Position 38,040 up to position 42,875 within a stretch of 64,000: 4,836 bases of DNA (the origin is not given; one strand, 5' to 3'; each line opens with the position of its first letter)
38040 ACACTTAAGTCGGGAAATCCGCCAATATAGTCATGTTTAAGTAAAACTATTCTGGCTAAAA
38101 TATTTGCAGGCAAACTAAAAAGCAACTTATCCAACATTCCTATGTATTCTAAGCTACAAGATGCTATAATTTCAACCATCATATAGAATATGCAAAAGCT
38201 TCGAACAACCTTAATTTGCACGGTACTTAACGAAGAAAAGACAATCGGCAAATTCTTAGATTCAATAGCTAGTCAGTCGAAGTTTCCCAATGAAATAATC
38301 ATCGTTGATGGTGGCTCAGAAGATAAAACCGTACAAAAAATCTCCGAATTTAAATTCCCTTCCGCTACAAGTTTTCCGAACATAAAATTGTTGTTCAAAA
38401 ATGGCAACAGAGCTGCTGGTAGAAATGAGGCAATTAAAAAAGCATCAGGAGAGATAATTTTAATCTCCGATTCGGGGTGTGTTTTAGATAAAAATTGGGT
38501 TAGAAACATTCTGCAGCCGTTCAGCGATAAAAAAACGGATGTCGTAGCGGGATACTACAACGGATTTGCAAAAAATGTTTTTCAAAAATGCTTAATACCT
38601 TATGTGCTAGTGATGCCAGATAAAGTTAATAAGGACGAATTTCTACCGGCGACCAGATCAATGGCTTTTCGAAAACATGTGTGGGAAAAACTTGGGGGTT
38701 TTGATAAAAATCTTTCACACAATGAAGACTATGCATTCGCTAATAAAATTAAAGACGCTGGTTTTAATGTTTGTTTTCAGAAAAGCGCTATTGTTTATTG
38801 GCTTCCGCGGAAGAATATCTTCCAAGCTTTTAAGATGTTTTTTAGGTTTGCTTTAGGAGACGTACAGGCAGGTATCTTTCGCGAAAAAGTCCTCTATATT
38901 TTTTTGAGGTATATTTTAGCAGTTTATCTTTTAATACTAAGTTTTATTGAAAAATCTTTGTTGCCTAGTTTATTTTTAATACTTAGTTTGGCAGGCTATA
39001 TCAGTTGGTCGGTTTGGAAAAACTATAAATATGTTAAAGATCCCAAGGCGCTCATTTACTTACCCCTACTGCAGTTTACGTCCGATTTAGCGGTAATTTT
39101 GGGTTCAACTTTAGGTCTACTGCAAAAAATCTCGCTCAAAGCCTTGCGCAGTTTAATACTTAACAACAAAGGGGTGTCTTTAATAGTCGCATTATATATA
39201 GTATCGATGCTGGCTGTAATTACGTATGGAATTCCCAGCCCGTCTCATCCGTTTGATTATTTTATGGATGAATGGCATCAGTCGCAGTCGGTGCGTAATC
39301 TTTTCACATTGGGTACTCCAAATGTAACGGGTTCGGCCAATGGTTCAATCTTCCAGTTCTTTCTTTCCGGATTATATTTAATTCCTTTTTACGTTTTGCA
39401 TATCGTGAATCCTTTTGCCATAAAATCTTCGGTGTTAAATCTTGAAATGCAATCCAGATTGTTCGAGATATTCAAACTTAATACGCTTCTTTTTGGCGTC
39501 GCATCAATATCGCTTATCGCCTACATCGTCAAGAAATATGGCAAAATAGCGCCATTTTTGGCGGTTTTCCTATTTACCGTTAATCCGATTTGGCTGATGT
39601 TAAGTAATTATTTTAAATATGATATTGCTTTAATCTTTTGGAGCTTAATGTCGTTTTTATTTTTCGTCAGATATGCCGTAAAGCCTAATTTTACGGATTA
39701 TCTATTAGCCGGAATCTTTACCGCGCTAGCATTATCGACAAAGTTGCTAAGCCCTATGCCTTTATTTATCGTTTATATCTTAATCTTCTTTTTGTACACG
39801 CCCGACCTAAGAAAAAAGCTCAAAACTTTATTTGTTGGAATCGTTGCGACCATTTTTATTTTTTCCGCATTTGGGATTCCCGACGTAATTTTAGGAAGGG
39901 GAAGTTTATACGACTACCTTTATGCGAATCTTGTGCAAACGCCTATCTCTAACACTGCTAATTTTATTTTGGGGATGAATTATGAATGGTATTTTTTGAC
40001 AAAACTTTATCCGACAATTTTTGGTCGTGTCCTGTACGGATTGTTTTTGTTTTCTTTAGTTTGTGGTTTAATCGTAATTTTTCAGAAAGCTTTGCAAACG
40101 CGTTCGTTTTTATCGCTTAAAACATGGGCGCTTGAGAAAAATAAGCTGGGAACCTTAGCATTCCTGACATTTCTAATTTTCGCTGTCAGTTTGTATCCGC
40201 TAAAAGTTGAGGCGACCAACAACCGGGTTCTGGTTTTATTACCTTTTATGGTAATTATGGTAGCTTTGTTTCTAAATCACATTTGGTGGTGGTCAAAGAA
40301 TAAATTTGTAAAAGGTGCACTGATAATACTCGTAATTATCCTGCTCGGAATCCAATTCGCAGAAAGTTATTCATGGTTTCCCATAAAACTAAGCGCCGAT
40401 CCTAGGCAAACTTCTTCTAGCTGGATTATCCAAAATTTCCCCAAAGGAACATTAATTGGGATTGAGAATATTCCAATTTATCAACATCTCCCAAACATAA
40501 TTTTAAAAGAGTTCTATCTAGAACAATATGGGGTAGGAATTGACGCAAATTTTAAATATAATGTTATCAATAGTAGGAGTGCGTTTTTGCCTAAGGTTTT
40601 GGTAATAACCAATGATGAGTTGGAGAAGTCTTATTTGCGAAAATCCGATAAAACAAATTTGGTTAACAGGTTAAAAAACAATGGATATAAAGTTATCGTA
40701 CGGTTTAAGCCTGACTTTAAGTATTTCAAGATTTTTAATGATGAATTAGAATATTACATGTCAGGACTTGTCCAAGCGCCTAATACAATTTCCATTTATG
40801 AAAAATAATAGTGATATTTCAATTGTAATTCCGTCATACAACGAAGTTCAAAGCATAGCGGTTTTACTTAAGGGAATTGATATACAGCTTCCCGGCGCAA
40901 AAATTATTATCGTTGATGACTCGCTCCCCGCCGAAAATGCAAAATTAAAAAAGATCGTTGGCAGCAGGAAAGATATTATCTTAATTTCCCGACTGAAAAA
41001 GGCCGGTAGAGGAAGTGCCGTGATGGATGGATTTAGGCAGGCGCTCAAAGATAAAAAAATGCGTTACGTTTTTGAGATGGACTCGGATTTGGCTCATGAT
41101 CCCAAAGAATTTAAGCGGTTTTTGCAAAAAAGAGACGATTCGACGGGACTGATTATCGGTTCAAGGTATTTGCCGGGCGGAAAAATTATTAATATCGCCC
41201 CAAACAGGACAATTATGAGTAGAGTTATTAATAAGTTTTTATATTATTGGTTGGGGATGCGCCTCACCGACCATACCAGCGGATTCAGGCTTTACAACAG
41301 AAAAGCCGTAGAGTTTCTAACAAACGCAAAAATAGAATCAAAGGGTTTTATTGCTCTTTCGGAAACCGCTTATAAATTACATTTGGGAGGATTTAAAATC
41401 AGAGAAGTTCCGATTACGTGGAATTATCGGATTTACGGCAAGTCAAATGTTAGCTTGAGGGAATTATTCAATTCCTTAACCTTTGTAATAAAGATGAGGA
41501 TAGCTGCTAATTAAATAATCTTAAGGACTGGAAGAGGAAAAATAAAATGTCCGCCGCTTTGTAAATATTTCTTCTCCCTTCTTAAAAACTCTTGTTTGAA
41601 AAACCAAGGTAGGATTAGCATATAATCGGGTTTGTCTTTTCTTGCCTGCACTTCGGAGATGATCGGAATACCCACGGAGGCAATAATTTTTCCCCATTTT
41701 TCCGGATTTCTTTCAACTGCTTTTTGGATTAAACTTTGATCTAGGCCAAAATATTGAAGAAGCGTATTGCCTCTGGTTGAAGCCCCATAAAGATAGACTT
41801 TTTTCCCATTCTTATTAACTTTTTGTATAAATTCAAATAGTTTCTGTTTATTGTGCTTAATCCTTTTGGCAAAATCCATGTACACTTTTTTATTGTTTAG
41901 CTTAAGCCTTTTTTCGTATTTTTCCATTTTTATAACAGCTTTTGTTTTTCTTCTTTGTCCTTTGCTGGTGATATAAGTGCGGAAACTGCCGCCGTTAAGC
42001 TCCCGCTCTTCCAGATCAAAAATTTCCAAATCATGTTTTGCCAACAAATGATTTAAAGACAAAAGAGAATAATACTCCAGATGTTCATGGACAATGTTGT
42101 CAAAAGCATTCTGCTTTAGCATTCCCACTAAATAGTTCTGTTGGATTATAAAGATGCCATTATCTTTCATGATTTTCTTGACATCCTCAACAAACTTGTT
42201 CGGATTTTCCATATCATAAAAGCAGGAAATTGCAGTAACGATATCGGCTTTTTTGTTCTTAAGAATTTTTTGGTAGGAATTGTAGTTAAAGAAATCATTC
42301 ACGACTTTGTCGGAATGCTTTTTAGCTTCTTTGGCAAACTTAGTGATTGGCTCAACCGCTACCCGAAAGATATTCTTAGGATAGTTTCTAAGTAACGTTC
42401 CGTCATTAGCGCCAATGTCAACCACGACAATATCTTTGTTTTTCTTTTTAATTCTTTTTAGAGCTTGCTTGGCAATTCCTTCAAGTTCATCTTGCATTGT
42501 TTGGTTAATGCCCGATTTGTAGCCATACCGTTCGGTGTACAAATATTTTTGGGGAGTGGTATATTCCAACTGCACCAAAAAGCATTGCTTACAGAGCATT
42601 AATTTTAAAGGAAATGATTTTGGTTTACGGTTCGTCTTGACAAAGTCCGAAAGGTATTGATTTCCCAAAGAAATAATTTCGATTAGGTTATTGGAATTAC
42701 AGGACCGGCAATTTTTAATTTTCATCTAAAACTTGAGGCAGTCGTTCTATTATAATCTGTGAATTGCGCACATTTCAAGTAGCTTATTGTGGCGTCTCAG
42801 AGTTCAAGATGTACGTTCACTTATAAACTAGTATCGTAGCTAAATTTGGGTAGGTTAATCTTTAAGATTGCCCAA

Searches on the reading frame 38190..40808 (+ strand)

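Call 15: search_protein_families(library=pfam, proteins=[window:38190-40808:+], max_evalue=0.001)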
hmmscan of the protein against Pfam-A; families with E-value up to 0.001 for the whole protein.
window:38190-40808:+ (872 aa): 6 families
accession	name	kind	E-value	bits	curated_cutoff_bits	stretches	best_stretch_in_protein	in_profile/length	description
PF00535.33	Glycos_transf_2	-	1.7e-21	77.4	23.3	1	9-123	3-116/168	Glycosyl transferase family 2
PF13641.12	Glyco_tranf_2_3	-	4.2e-14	53.6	27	1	6-219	3-226/230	Glycosyltransferase like family 2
PF10111.15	Glyco_tranf_2_2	-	1.1e-10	42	27.3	1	8-220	3-231/276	Glycosyltransferase like family 2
PF13506.12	Glyco_transf_21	-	2.1e-10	40.8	21.7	1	80-221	24-173/174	Glycosyl transferase family 21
PF13231.12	PMT_2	-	4.7e-09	37.1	26.1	1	432-557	28-151/160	Dolichyl-phosphate-mannose-protein mannosyltransferase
PF13632.12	Glyco_trans_2_3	-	5.5e-05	23.5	27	1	147-276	66-186/198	Glycosyl transferase family group 2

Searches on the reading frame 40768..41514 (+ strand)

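Call 15: search_protein_families(library=pfam, proteins=[window:40768-41514:+], max_evalue=0.001)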
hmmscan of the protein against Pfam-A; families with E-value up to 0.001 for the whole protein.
window:40768-41514:+ (248 aa): 1 family
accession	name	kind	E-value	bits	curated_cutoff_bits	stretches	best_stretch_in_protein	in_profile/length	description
PF00535.33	Glycos_transf_2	-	4.3e-19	69.5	23.3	1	18-182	1-165/168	Glycosyl transferase family 2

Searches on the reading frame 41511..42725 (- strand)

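Call 15: search_protein_families(library=pfam, proteins=[window:41511-42725:-], max_evalue=0.001)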
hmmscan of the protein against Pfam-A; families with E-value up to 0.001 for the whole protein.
window:41511-42725:- (404 aa): 6 families
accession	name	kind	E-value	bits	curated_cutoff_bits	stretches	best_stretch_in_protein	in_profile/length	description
PF08484.17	Methyltransf_14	-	4.9e-48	163.4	23.5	1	243-399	2-160/160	C-methyltransferase C-terminal domain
PF13489.12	Methyltransf_23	-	1.3e-13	51.4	27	1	84-235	8-161/164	Methyltransferase domain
PF08421.16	Methyltransf_13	-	2.3e-13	50.5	31.3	1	6-63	1-62/62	Putative zinc binding domain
PF08242.18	Methyltransf_12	-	6.1e-07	30.5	30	1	102-192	1-98/98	Methyltransferase domain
PF08241.18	Methyltransf_11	-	1.2e-06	29.5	21.2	1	102-194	1-95/95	Methyltransferase domain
PF13847.12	Methyltransf_31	-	8.5e-05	22.7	27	1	148-219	60-129/145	Methyltransferase domain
